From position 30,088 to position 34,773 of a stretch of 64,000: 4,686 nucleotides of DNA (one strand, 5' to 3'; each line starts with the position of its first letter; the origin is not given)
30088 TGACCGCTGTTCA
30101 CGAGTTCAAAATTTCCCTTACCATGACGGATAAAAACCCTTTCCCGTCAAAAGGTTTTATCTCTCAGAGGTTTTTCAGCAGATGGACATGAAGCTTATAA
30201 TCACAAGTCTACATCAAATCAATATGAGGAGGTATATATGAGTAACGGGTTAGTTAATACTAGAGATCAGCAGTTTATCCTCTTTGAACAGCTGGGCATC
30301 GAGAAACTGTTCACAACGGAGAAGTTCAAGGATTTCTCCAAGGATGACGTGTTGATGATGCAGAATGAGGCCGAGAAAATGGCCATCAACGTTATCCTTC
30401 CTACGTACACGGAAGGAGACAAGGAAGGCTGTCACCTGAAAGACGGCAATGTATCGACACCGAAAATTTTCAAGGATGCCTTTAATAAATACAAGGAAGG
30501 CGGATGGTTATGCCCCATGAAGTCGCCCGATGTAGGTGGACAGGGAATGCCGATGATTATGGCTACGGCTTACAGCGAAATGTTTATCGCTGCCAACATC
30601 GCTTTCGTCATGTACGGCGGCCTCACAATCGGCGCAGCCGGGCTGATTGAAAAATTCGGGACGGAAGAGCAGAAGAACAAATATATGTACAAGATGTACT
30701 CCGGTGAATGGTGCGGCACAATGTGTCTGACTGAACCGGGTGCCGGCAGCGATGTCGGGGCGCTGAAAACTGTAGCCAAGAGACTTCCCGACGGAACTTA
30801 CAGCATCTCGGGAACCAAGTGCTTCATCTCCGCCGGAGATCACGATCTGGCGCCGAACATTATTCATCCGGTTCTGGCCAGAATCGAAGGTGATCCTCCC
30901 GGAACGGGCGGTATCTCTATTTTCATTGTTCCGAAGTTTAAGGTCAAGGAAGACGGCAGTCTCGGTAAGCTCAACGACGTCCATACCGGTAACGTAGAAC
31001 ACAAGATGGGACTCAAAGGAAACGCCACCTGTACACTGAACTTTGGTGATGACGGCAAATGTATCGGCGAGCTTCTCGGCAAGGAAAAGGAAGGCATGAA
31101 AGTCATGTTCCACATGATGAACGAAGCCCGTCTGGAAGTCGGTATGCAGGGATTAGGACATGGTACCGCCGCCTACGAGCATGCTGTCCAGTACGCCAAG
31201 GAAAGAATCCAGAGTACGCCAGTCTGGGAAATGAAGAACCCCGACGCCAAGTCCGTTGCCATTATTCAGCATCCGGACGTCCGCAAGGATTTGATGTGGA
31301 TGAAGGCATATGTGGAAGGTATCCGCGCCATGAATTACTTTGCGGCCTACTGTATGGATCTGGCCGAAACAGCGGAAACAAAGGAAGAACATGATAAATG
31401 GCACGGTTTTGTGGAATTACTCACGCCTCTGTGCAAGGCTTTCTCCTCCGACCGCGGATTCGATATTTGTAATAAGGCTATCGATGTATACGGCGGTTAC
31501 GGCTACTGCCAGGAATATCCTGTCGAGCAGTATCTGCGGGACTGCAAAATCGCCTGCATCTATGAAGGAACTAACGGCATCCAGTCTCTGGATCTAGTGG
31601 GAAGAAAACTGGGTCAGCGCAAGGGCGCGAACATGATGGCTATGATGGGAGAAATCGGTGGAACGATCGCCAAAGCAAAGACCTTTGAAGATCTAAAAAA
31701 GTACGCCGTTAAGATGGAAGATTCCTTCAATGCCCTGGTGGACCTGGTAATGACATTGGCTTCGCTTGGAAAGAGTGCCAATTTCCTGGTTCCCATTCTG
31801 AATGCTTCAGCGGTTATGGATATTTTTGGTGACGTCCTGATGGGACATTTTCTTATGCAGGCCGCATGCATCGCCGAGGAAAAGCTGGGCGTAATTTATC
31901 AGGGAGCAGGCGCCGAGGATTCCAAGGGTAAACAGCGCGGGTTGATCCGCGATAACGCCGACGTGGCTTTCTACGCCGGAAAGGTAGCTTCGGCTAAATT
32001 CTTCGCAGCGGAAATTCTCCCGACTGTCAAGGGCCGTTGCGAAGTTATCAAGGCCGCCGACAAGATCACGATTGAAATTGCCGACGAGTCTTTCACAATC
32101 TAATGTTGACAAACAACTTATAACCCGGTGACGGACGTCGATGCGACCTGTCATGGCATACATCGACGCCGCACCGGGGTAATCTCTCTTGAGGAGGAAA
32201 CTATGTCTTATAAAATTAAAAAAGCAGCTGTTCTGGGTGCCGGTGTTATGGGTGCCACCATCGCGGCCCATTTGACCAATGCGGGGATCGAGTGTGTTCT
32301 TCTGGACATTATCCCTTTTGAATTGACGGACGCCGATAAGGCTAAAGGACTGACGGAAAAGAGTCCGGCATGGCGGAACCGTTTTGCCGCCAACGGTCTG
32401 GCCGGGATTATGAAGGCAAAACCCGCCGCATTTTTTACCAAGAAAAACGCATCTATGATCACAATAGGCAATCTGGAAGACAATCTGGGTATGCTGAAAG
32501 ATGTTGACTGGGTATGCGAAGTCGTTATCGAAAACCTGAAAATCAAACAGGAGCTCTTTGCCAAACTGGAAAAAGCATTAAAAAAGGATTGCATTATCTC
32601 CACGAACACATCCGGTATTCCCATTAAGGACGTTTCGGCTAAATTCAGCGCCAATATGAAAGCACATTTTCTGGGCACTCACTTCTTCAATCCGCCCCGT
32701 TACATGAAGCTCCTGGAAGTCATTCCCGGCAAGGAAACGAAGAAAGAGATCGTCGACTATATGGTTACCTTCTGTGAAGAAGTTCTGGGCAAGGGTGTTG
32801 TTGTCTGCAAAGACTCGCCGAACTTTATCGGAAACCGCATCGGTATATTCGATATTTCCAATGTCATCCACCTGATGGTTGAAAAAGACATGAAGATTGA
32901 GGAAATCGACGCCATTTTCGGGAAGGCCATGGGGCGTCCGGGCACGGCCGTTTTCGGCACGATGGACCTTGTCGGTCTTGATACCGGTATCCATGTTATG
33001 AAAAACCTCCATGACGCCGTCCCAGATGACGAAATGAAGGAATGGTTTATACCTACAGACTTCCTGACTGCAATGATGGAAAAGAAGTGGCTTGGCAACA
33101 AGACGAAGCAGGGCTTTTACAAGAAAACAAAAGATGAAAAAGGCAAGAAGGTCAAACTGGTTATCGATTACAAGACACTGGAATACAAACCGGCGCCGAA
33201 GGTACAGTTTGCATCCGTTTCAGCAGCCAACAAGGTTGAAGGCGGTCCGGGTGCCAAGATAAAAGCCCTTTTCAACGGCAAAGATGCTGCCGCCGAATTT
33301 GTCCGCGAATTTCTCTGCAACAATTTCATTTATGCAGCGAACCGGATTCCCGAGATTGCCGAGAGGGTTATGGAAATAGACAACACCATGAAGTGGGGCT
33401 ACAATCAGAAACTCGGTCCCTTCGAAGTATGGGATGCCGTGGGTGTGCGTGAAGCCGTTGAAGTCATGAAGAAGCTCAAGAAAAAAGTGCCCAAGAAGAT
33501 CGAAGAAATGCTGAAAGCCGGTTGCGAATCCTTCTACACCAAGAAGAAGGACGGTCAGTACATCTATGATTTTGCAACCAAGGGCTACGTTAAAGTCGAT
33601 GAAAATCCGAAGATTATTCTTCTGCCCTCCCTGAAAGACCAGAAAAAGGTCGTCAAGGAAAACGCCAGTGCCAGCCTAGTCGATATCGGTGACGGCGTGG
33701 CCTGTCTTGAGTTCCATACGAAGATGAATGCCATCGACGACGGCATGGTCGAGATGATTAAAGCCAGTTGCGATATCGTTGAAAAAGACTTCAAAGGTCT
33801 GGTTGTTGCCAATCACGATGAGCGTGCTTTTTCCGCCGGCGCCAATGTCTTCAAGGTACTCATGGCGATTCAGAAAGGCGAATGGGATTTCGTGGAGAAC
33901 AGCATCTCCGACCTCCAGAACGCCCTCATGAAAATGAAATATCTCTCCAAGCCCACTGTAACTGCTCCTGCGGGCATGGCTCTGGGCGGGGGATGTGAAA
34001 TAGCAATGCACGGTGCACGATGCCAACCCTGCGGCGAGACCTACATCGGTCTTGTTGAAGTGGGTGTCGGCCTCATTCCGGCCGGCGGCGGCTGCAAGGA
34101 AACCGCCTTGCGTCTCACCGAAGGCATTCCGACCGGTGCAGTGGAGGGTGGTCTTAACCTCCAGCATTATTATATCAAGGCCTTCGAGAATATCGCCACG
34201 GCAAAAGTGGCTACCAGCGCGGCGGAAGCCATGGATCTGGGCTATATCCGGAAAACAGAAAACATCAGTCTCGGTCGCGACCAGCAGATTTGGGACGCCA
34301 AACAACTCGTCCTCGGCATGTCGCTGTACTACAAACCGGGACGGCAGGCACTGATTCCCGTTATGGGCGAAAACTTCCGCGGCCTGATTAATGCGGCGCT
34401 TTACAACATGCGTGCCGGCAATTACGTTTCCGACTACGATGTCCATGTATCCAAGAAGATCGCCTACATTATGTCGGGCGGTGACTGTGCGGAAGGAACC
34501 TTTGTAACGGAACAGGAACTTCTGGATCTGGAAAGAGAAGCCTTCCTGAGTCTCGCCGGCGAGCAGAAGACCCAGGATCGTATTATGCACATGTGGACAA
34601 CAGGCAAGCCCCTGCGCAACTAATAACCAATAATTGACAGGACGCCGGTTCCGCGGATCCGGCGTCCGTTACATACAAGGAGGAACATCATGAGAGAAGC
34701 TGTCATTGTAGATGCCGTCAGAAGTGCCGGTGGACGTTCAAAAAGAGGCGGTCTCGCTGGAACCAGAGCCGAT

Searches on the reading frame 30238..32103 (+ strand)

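Call 62: search_protein_families(library=pfam, proteins=[window:30238-32103:+], max_evalue=0.00001)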
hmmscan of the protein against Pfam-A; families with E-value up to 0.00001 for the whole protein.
window:30238-32103:+ (621 aa): 6 families
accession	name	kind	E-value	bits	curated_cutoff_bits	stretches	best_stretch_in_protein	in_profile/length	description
PF00441.29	Acyl-CoA_dh_1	-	2e-26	93.4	22.4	1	285-452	2-144/150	Acyl-CoA dehydrogenase, C-terminal domain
PF12806.12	Acyl-CoA_dh_C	-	1e-23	84.2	30.3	1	470-614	2-123/124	Acetyl-CoA dehydrogenase C-terminal like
PF02770.24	Acyl-CoA_dh_M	-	8.7e-15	55.1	33.3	1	162-270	2-95/97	Acyl-CoA dehydrogenase, middle domain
PF02771.21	Acyl-CoA_dh_N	-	9.1e-12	45.8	22.9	1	38-157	4-113/113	Acyl-CoA dehydrogenase, N-terminal domain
PF08028.16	Acyl-CoA_dh_2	-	2.2e-09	38.1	22.7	1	302-446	4-133/134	Acyl-CoA dehydrogenase, C-terminal domain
PF22924.1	ACOX_C_alpha1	-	1.8e-07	31.5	27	1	294-448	4-159/169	Acyl-CoA oxidase, C-alpha1 domain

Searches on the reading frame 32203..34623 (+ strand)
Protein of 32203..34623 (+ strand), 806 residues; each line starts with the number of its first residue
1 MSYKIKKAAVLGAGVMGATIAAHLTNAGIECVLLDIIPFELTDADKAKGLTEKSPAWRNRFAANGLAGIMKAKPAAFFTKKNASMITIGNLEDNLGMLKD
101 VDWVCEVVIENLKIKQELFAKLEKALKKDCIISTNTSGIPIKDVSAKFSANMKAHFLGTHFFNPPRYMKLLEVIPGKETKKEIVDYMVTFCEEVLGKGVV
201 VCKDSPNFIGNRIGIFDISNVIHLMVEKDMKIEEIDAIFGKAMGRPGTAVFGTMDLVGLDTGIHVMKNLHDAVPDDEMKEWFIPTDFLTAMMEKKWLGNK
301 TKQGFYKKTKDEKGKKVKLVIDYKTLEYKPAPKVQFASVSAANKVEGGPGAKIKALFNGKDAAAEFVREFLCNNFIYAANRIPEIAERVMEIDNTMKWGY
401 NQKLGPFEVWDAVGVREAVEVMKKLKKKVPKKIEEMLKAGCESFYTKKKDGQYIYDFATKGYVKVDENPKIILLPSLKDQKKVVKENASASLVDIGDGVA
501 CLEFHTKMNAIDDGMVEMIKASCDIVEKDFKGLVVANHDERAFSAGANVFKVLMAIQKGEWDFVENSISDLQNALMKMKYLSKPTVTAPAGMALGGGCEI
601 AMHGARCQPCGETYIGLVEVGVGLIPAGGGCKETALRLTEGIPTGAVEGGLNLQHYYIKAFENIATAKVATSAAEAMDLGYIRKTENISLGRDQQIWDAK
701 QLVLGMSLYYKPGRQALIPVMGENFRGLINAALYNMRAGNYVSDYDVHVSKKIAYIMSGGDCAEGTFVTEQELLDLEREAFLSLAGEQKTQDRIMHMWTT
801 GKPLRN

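Call 62: search_protein_families(library=pfam, proteins=[window:32203-34623:+], max_evalue=0.00001)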
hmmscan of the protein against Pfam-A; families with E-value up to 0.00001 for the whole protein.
window:32203-34623:+ (806 aa): 4 families
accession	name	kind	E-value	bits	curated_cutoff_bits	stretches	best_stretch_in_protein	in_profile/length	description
PF02737.24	3HCDH_N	-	4.2e-45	154.3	22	1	7-204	1-179/180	3-hydroxyacyl-CoA dehydrogenase, NAD binding domain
PF00725.27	3HCDH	-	3e-24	85.8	22.1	1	208-307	2-96/97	3-hydroxyacyl-CoA dehydrogenase, C-terminal domain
PF16113.10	ECH_2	-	8.2e-13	49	27.2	1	499-630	3-135/335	Enoyl-CoA hydratase/isomerase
PF00378.25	ECH_1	-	2.8e-10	40.4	27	1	496-631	3-137/251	Enoyl-CoA hydratase/isomerase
